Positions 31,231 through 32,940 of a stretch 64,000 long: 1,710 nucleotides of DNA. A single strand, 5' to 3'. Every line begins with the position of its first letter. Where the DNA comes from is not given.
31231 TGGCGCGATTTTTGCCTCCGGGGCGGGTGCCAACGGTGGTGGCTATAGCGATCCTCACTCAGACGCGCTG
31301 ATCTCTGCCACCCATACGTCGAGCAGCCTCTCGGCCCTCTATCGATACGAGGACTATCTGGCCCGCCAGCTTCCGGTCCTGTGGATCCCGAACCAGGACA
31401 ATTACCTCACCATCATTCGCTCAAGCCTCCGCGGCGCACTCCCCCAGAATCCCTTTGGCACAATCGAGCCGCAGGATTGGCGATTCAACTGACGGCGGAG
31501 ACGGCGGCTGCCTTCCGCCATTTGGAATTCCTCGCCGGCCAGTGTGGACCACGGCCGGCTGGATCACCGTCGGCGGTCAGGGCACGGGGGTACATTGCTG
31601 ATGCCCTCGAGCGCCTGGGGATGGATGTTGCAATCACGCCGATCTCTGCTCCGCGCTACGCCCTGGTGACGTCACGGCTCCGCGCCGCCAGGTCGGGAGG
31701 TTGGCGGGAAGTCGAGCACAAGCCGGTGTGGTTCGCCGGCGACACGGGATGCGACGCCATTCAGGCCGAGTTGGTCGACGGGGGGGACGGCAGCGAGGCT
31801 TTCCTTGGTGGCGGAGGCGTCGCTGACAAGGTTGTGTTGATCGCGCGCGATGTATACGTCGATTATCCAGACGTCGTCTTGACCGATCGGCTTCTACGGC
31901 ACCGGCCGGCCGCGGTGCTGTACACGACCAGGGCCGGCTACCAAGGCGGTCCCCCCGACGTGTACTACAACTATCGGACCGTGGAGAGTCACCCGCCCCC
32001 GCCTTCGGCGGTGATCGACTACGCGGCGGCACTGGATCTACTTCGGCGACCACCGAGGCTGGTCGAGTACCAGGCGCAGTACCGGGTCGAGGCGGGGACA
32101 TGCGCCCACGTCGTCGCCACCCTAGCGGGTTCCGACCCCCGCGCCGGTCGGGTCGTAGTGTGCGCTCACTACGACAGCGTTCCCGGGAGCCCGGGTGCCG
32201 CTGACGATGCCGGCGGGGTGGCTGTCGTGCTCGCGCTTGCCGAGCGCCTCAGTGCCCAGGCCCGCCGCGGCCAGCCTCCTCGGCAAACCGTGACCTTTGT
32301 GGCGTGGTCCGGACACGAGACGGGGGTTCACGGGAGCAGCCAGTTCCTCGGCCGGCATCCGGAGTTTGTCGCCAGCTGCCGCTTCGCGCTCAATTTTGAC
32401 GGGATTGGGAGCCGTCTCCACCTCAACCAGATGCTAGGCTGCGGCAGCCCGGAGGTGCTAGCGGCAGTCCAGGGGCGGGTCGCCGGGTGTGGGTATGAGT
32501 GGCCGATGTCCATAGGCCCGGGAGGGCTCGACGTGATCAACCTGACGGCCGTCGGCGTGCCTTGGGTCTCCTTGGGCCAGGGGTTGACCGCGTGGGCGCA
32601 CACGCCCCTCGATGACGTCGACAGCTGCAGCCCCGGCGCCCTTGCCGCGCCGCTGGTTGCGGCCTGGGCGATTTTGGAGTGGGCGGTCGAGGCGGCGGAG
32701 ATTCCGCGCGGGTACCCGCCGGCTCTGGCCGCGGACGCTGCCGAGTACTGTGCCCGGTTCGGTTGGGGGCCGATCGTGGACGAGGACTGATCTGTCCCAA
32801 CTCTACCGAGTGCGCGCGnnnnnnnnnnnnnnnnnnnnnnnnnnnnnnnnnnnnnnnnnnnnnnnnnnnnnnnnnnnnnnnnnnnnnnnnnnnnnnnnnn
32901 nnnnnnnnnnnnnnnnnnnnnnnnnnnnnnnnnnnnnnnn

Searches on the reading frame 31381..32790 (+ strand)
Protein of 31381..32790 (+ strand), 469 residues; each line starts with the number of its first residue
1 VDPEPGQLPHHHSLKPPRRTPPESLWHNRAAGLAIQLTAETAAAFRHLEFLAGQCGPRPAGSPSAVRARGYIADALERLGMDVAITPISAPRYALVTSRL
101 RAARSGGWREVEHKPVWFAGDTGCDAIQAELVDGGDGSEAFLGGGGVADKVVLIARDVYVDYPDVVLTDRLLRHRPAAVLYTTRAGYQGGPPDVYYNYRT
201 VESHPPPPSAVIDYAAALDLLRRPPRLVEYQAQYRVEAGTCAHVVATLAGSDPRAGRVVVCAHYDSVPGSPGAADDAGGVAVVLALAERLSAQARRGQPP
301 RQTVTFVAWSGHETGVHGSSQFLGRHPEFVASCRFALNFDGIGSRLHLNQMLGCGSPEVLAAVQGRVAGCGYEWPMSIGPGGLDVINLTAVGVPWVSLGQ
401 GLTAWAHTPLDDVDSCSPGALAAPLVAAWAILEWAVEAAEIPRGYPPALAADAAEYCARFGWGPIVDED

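Call 4: search_protein_families(library=pfam, proteins=[window:31381-32790:+], max_evalue=0.01)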
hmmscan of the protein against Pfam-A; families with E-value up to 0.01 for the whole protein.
window:31381-32790:+ (469 aa): 2 families
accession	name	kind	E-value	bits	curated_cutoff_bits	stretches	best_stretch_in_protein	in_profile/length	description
PF04389.22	Peptidase_M28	-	5.5e-28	98.5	21.3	1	244-422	2-183/193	Peptidase family M28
PF01546.33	Peptidase_M20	-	0.00042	20.7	24.6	1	262-449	4-127/206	Peptidase family M20/M25/M40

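Call 5: search_protein_families(library=ncbifam, proteins=[window:31381-32790:+], max_evalue=0.01)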
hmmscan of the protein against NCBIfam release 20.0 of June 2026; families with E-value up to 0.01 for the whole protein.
window:31381-32790:+ (469 aa): 9 families
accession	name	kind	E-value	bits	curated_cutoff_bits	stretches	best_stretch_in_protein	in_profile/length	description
NF045908.1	AminopepLapALeg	equivalog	3e-05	23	600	1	234-347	182-294/396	aminopeptidase LapA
TIGR01900.1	dapE-gram_pos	equivalog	3.8e-05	22.7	304.2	0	270-317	86-128/351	succinyl-diaminopimelate desuccinylase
NF007568.0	PRK10199.1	equivalog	4.4e-05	22.9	298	1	272-326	140-189/346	aminopeptidase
NF006771.0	PRK09290.1-5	subfamily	8.2e-05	21.3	399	1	238-320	56-139/413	allantoate amidohydrolase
NF005913.0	PRK07906.1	subfamily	0.00011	20.9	382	0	229-270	55-96/442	hypothetical protein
NF009527.0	PRK12891.1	subfamily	0.00018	20.6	461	1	235-315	58-134/426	Zn-dependent hydrolase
NF006399.0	PRK08651.1-2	equivalog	0.0037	16.3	381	0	272-323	105-150/405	succinyl-diaminopimelate desuccinylase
NF009531.0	PRK12893.1-5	equivalog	0.0057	15.2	486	1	231-316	53-135/421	Zn-dependent hydrolase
NF006112.0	PRK08262.1-3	equivalog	0.0064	15.2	510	0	243-274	106-137/492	M20 family peptidase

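Call 43: search_solved_structures(query=window:31477-32790:+, max_evalue=0.001)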
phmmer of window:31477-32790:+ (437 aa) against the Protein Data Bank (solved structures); distinct sequences matched with E-value up to 0.001: 19.
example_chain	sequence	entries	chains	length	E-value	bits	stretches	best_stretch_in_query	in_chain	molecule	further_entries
3iib_A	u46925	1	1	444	1.4e-14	57.3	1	201-409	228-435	Peptidase M28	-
2ek8_A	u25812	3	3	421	1.7e-12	50.4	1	12-389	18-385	Aminopeptidase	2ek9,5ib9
6hc6_A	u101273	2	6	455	1.8e-10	43.7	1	226-410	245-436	Aminopeptidase YwaD | Aminopeptidase Y (Arg Lys Leu preference)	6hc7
1cp7_A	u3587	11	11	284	1.5e-07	34.1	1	200-339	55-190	AMINOPEPTIDASE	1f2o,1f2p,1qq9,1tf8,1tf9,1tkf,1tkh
2anp_A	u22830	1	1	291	3.7e-06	29.5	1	211-295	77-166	leucyl aminopeptidase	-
8ac9_A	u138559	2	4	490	7.8e-06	28.4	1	212-314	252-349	Keratinase KP1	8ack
8ac7_B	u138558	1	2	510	8.7e-06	28.3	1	212-314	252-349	Keratinase KP1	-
8acg_F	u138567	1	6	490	1.5e-05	27.5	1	212-314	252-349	Keratinase KP1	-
8acr_A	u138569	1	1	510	1.7e-05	27.4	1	212-314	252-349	Keratinase KP1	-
3b35_A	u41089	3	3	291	3.6e-05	26.3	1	211-300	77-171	Bacterial leucyl aminopeptidase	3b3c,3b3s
3fec_A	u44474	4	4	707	4.4e-05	26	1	210-296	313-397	Glutamate carboxypeptidase III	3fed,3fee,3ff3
1amp_A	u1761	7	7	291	4.8e-05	25.9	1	211-295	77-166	AMINOPEPTIDASE | PROTEIN (AMINOPEPTIDASE) | BACTERIAL LEUCYL AMINOPEPTIDASE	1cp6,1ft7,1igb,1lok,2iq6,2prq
3b3v_A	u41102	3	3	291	4.8e-05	25.8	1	211-295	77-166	Bacterial leucyl aminopeptidase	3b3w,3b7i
1rtq_A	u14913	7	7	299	4.9e-05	25.8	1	211-295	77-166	Bacterial leucyl aminopeptidase | Aminopeptidase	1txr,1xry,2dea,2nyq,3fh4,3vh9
5gne_A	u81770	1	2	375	0.0002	23.8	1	212-292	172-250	Leucine aminopeptidase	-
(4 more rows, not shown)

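Call 54: find_homologous_proteins(query=window:31477-32790:+, max_evalue=1e-10)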
Query window:31477-32790:+ (437 aa): 37 proteins with E <= 1e-10 among 8000 candidates.
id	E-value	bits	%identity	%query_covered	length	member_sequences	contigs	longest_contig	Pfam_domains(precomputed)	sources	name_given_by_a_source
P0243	2.6e-293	991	100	100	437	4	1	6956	PF04389.23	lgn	-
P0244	5.2e-138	479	52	97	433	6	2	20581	PF04389.23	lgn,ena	-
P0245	2.6e-132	460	50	97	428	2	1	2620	PF04389.23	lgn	-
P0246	2.7e-124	434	49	96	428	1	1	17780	PF04389.23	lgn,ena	-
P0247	2.5e-110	388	46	96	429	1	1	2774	PF04389.23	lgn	-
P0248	3.5e-107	377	42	97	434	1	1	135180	PF04389.23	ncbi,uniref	ncbi:M28 family metallopeptidase [Lentibacillus sp. N15]|uniref:M28 family metallopeptidase n=1 Tax=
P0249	1.8e-102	362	42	96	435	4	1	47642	PF04389.23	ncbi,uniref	ncbi:M28 family peptidase [Siminovitchia sediminis]|uniref:Carboxypeptidase Q n=1 Tax=Siminovitchia 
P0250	2.3e-101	358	40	97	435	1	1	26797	PF04389.23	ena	-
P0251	1.6e-16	79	35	43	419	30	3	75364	PF01546.34,PF02225.28,PF04389.23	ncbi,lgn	-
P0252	1.6e-16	79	27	88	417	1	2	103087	PF01546.34,PF02225.28,PF04389.23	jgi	jgi:aminopeptidase YwaD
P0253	1.9e-16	78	35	43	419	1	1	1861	PF01546.34,PF02225.28,PF04389.23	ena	-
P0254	5.0e-16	77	34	49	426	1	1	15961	PF01546.34,PF02225.28,PF04389.23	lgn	-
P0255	6.8e-16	77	32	49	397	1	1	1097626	PF01546.34,PF02225.28,PF04389.23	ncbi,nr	ncbi:M28 family peptidase [Tolypothrix campylonemoides VB511288]|nr:M28 family peptidase [Tolypothri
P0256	1.1e-15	76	33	49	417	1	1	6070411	PF01546.34,PF02225.28,PF04389.23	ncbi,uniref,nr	ncbi:M28 family metallopeptidase [Mastigocladopsis repens]|uniref:M28 family metallopeptidase n=1 Ta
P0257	3.5e-15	74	35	43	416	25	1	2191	PF01546.34,PF02225.28,PF04389.23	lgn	-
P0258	5.7e-15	73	32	50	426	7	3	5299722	PF01546.34,PF02225.28,PF04389.23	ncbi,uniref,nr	ncbi:M28 family peptidase [Gloeocapsopsis dulcis]|uniref:M28 family peptidase n=1 Tax=Gloeocapsopsis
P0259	6.2e-15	73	33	51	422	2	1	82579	PF01546.34,PF02225.28,PF04389.23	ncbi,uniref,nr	ncbi:M28 family peptidase [Chlorogloeopsis sp. ULAP01]|uniref:M28 family peptidase n=1 Tax=Chloroglo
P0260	7.1e-15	73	33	51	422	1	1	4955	PF01546.34,PF02225.28,PF04389.23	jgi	jgi:aminopeptidase YwaD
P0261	7.3e-15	73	33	51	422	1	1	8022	PF01546.34,PF02225.28,PF04389.23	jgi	jgi:aminopeptidase YwaD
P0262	1.4e-14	72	32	51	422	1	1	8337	PF01546.34,PF02225.28,PF04389.23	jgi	jgi:aminopeptidase YwaD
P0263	2.8e-14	71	39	33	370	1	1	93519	PF02225.28,PF04389.23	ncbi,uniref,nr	ncbi:M28 family metallopeptidase [Chlorogloeopsis fritschii]|uniref:M28 family metallopeptidase n=1 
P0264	5.5e-14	70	44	24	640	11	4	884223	PF01546.34,PF04389.23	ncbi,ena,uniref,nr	ncbi:M20/M25/M40 family metallo-hydrolase [Brevundimonas poindexterae]|uniref:M20/M25/M40 family met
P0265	8.2e-14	70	28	86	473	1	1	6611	PF01546.34,PF02225.28,PF04389.23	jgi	jgi:aminopeptidase YwaD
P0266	2.8e-13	68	39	28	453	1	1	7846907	PF01546.34,PF02225.28,PF04389.23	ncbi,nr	ncbi:aminopeptidase [Nostocales cyanobacterium HT-58-2]|nr:aminopeptidase [Nostocales cyanobacterium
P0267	1.0e-12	66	37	31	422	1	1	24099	PF01546.34,PF02225.28,PF04389.23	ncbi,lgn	-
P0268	1.5e-12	66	43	26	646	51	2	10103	PF01546.34,PF04389.23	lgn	-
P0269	3.8e-12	64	40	26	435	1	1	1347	PF01546.34,PF04389.23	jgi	-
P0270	1.3e-11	62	35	40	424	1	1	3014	PF02225.28,PF04389.23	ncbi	ncbi:MAG: M28 family metallopeptidase [Cyanobacteriota bacterium]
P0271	1.4e-11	62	42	22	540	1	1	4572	PF04389.23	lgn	-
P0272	2.3e-11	62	39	31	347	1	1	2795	PF01546.34,PF02225.28,PF04389.23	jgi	jgi:Zn-dependent M28 family amino/carboxypeptidase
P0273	2.4e-11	62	43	22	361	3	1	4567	PF01546.34,PF04389.23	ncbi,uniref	ncbi:MAG TPA: M20/M25/M40 family metallo-hydrolase, partial [Phenylobacterium sp.]|uniref:M20/M25/M4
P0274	2.5e-11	61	43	26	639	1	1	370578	PF01546.34,PF04389.23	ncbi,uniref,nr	ncbi:M20/M25/M40 family metallo-hydrolase [Brevundimonas sp.]|uniref:M20/M25/M40 family metallo-hydr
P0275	2.9e-11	61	43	28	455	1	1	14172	PF01546.34,PF04389.23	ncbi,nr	ncbi:MAG TPA: M20/M25/M40 family metallo-hydrolase, partial [Thermoanaerobaculia bacterium]|nr:M20/M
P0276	3.0e-11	61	43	26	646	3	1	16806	PF01546.34,PF04389.23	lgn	-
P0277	4.9e-11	61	29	50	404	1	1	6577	PF02225.28,PF04389.23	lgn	-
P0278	5.5e-11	60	41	24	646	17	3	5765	PF01546.34,PF04389.23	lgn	-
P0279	9.4e-11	60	43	26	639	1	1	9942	PF01546.34,PF04389.23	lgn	-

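Call 55: find_encoding_contigs(protein=P0244, flank=10000, max_places=1)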
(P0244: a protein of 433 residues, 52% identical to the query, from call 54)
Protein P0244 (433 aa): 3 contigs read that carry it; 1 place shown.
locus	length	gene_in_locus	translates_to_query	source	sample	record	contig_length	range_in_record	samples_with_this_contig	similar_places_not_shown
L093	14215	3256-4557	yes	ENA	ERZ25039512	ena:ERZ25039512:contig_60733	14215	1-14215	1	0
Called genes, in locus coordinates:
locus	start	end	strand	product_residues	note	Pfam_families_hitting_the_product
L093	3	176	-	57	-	PF00185:OTCace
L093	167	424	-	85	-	PF00185:OTCace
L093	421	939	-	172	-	-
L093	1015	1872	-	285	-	PF19420:DDAH_eukar, PF02274:ADI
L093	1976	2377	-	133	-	PF01042:Ribonuc_L-PSP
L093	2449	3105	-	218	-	PF13560:HTH_31, PF01381:HTH_3, PF12844:HTH_19 (weak), PF13413:HTH_25 (weak), PF07883:Cupin_2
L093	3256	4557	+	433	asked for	PF04389:Peptidase_M28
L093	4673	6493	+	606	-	PF00496:SBP_bac_5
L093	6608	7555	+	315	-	PF19300:BPD_transp_1_N, PF00528:BPD_transp_1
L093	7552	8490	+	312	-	PF12911:OppC_N (weak), PF00528:BPD_transp_1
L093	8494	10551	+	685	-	PF00005:ABC_tran, PF13304:AAA_21 (faint), PF08352:oligo_HPY, PF00005:ABC_tran, PF08352:oligo_HPY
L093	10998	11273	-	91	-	PF01695:IstB_IS21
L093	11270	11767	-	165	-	PF01695:IstB_IS21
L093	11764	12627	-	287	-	PF13683:rve_3 (weak), PF22483:Mu-transpos_C_2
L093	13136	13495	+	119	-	PF13596:PAS_10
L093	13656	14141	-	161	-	PF04191:PEMT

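Call 56: find_encoding_contigs(protein=P0246, flank=10000, max_places=1)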
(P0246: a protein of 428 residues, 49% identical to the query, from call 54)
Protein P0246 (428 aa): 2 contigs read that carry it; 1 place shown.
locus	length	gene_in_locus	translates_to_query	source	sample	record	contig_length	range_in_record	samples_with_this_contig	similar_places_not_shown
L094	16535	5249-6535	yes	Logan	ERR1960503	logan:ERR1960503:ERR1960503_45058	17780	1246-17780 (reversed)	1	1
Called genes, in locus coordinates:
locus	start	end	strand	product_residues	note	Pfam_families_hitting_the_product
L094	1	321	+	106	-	?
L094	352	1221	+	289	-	-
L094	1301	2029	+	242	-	-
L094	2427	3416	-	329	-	PF00005:ABC_tran, PF13304:AAA_21 (faint), PF08352:oligo_HPY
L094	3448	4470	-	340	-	PF00005:ABC_tran, PF13304:AAA_21 (faint), PF08352:oligo_HPY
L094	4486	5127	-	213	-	PF12844:HTH_19 (weak), PF13413:HTH_25 (weak), PF13443:HTH_26, PF13560:HTH_31 (weak), PF01381:HTH_3, PF07883:Cupin_2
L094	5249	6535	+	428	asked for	PF04389:Peptidase_M28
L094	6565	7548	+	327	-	PF00491:Arginase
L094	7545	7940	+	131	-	PF01042:Ribonuc_L-PSP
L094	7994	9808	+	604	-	PF00496:SBP_bac_5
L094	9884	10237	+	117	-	PF26354:DMF_alpha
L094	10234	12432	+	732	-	PF20254:DMFA2_C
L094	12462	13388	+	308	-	PF19300:BPD_transp_1_N, PF00528:BPD_transp_1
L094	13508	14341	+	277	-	PF12911:OppC_N (weak), PF00528:BPD_transp_1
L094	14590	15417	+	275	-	PF12686:DUF3800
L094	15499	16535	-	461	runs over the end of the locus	-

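Call 57: find_encoding_contigs(protein=P0248, flank=10000, max_places=1)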
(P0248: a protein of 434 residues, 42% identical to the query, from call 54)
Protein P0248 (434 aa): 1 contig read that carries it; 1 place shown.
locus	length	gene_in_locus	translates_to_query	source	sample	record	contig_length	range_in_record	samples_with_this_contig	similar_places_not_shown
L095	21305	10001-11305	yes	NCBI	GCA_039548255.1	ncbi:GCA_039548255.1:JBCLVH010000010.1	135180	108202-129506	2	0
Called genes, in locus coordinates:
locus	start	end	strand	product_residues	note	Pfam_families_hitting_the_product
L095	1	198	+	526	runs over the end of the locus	-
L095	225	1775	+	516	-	PF02028:BCCT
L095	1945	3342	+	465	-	PF08448:PAS_4, PF13426:PAS_9, PF00158:Sigma54_activat, PF01078:Mg_chelatase (weak), PF14532:Sigma54_activ_2, PF07728:AAA_5 (weak), PF25601:AAA_lid_14, PF18024:HTH_50, +1 more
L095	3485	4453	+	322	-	PF00491:Arginase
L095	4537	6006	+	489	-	PF00171:Aldedh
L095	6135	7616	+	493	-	PF07364:DUF1485, PF07171:MlrC_C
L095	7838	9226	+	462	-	PF01554:MatE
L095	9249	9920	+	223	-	PF04199:Cyclase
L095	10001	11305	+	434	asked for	PF04389:Peptidase_M28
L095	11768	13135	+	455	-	PF00324:AA_permease, PF13520:AA_permease_2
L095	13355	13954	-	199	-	PF03848:TehB, PF08241:Methyltransf_11, PF13489:Methyltransf_23 (weak), PF13649:Methyltransf_25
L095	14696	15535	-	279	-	PF01471:PG_binding_1, PF09374:PG_binding_3 (faint), PF00877:NLPC_P60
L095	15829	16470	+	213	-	PF00072:Response_reg, PF00196:GerE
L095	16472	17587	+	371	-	PF07730:HisKA_3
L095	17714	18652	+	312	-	PF00005:ABC_tran, PF13304:AAA_21 (faint), PF13732:DrrA1-3_C (weak)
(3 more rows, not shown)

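Call 58: find_encoding_contigs(protein=P0249, flank=10000, max_places=1)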
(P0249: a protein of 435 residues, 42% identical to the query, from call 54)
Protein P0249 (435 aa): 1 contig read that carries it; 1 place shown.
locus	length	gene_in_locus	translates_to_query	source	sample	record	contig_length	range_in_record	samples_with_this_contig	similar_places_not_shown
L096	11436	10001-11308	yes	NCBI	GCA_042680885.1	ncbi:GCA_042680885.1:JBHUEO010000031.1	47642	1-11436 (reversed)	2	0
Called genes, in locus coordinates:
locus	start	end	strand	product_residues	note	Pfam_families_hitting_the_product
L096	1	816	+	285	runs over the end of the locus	PF01678:DAP_epimerase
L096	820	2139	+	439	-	PF00278:Orn_DAP_Arg_deC, PF02784:Orn_Arg_deC_N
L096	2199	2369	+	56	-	-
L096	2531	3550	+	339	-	PF00291:PALP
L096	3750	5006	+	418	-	PF00375:SDF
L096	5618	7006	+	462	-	PF00324:AA_permease, PF13520:AA_permease_2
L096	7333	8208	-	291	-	PF19420:DDAH_eukar, PF02274:ADI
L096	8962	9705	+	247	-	PF09524:Phg_2220_C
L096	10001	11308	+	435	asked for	PF04389:Peptidase_M28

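Call 60: find_encoding_contigs(protein=P0250, flank=10000, max_places=1)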
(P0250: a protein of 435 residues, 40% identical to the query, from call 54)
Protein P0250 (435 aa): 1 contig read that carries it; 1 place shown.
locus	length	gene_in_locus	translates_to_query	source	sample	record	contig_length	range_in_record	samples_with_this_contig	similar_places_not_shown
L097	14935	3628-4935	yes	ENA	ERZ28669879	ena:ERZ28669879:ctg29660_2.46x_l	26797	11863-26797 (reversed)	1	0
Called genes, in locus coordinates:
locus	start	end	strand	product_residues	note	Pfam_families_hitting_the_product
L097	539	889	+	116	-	-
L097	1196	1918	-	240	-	PF22482:AsnC_trans_reg_3 (faint), PF13404:HTH_AsnC-type (weak), PF13412:HTH_24 (weak), PF01037:AsnC_trans_reg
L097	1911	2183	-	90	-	PF13404:HTH_AsnC-type, PF13412:HTH_24 (weak)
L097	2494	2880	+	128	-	PF05899:Cupin_3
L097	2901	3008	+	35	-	-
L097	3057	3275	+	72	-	-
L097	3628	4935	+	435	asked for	PF04389:Peptidase_M28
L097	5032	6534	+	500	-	PF07364:DUF1485, PF07171:MlrC_C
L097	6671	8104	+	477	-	PF13347:MFS_2, PF07690:MFS_1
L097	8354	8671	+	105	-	-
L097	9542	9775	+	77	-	-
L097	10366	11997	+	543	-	PF17425:Arylsulfotran_N, PF05935:Arylsulfotrans, PF14269:Arylsulfotran_2 (weak)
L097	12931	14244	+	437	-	-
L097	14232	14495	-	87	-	-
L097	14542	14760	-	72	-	-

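Call 68: search_solved_structures(query=L093:1015-1872:-, max_evalue=0.001)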
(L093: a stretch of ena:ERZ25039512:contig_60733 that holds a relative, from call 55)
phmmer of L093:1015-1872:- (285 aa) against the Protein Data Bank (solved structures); distinct sequences matched with E-value up to 0.001: 27.
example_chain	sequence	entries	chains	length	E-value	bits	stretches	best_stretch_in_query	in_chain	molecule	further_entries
6jv0_A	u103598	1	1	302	2.1e-11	47.4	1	16-280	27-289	Sll1336 protein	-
6juz_A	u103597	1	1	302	2.9e-11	46.9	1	16-280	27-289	Sll1336 protein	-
3rhy_A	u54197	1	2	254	4.9e-11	46.2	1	42-279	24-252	N(G),N(G)-dimethylarginine dimethylaminohydrolase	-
6juy_A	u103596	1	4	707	2.1e-10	44.1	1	16-280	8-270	Sll1336 protein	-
6jv1_A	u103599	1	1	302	4.5e-10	43.1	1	16-279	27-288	Sll1336 protein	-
3bpb_A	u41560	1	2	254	6.4e-10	42.5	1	42-279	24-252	dimethylarginine dimethylaminohydrolase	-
1h70_A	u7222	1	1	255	9.2e-10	42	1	42-278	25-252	NG, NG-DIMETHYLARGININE DIMETHYLAMINOHYDROLASE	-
1rxx_A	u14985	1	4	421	5.5e-09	39.5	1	230-284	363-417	Arginine deiminase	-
2abr_A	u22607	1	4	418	6.8e-09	39.2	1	230-284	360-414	Arginine deiminase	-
2aaf_A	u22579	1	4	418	7.2e-09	39.1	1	230-284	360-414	Arginine deiminase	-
2aci_A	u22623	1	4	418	1.4e-08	38.2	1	230-284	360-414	Arginine deiminase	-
4bof_A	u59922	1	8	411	3.1e-08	37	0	230-284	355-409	ARGININE DEIMINASE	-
6lrf_A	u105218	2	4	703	3.6e-08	36.8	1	11-280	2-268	Alr4995 protein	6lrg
2a9g_A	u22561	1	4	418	9.6e-08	35.4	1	230-284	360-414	Arginine deiminase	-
9azg_A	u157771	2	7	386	2.2e-07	34.3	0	181-283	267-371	2-nitroimidazole nitrohydrolase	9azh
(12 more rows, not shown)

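Call 69: search_protein_families(library=ncbifam, proteins=[L093:1015-1872:-, L096:7333-8208:-, L094:6565-7548:+, L094:4486-5127:-], max_evalue=0.00001)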
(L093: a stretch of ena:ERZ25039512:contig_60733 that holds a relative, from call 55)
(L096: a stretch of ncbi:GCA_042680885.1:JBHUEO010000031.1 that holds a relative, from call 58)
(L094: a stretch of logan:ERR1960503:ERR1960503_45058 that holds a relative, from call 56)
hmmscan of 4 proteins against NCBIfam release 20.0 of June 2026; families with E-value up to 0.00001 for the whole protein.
L093:1015-1872:- (285 aa): 7 families
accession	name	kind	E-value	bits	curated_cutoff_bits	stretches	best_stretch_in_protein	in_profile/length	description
NF045659.1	DiMArgaseDdahMtb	equivalog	1.2e-23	83.7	300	1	9-279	18-281/283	dimethylargininase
NF002381.0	PRK01388.1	subfamily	1.6e-20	73.4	414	1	230-284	349-403/405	arginine deiminase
TIGR01078.1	arcA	equivalog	4.7e-18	65.1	489.1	1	230-284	352-406/408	arginine deiminase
NF045660.1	DiMthArgaseDdahStm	equivalog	1.5e-17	64.2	340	1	45-278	25-246/249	dimethylargininase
NF052232.1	Arg_dihydro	equivalog_domain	1.5e-15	57.2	450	1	16-279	4-265/266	arginine dihydrolase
NF045658.1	DiMArgaseDdah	equivalog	4.3e-15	56.2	450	1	41-278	23-251/254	dimethylargininase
NF052231.1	bifunc_ArgZ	exception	1.8e-14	52.9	1025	1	16-279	6-267/696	bifunctional arginine dihydrolase/ornithine cyclodeaminase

L096:7333-8208:- (291 aa): 8 families
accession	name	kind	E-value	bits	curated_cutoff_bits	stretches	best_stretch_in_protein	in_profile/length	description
NF045659.1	DiMArgaseDdahMtb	equivalog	2.4e-36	125.4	300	1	15-280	18-282/283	dimethylargininase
NF002381.0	PRK01388.1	subfamily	6.2e-32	111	414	3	82-208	154-293/405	arginine deiminase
NF052232.1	Arg_dihydro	equivalog_domain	7.1e-31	107.4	450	1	22-279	4-265/266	arginine dihydrolase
NF052231.1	bifunc_ArgZ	exception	2.7e-30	105.2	1025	1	22-283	6-271/696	bifunctional arginine dihydrolase/ornithine cyclodeaminase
TIGR01078.1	arcA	equivalog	2.8e-28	98.8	489.1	1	82-204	153-291/408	arginine deiminase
NF045660.1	DiMthArgaseDdahStm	equivalog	8.5e-23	81.4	340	1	48-277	23-245/249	dimethylargininase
NF045658.1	DiMArgaseDdah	equivalog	2.1e-22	80.2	450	1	51-279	28-252/254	dimethylargininase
NF046062.1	citrull_CtlX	equivalog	1.7e-06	27.4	334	1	49-277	34-294/299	citrulline utilization hydrolase CtlX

L094:6565-7548:+ (327 aa): 5 families
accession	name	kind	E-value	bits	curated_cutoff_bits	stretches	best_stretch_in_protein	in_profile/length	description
NF002564.0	PRK02190.1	subfamily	1.3e-90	303.7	302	1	21-318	13-303/307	agmatinase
TIGR01230.1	agmatinase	equivalog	2.7e-67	227.3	174.3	1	40-314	12-274/275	agmatinase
TIGR01227.1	hutG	equivalog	6.8e-42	143.7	229.15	1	36-313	30-306/307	formimidoylglutamase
TIGR01229.1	rocF_arginase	equivalog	3.7e-23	82.3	227.6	1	218-315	196-297/300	arginase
NF010347.0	PRK13775.1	equivalog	1.3e-08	34.5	381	1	111-317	115-328/331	formimidoylglutamase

L094:4486-5127:- (213 aa): 4 families
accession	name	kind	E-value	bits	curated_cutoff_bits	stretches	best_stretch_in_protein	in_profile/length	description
NF007408.0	PRK09943.1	equivalog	1.8e-12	47.2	211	1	32-198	3-171/185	HTH-type transcriptional regulator PuuR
NF006015.0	PRK08154.1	subfamily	5.9e-09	35.5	204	1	35-100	29-94/314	anaerobic benzoate catabolism transcriptional regulator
NF041677.1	trans_regClgR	equivalog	3e-06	27.3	170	1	37-105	9-77/113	transcriptional regulator ClgR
TIGR03070.1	couple_hipB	subfamily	7.7e-06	25.8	71.65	0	36-89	2-55/58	type II toxin-antitoxin system Y4mF family antitoxin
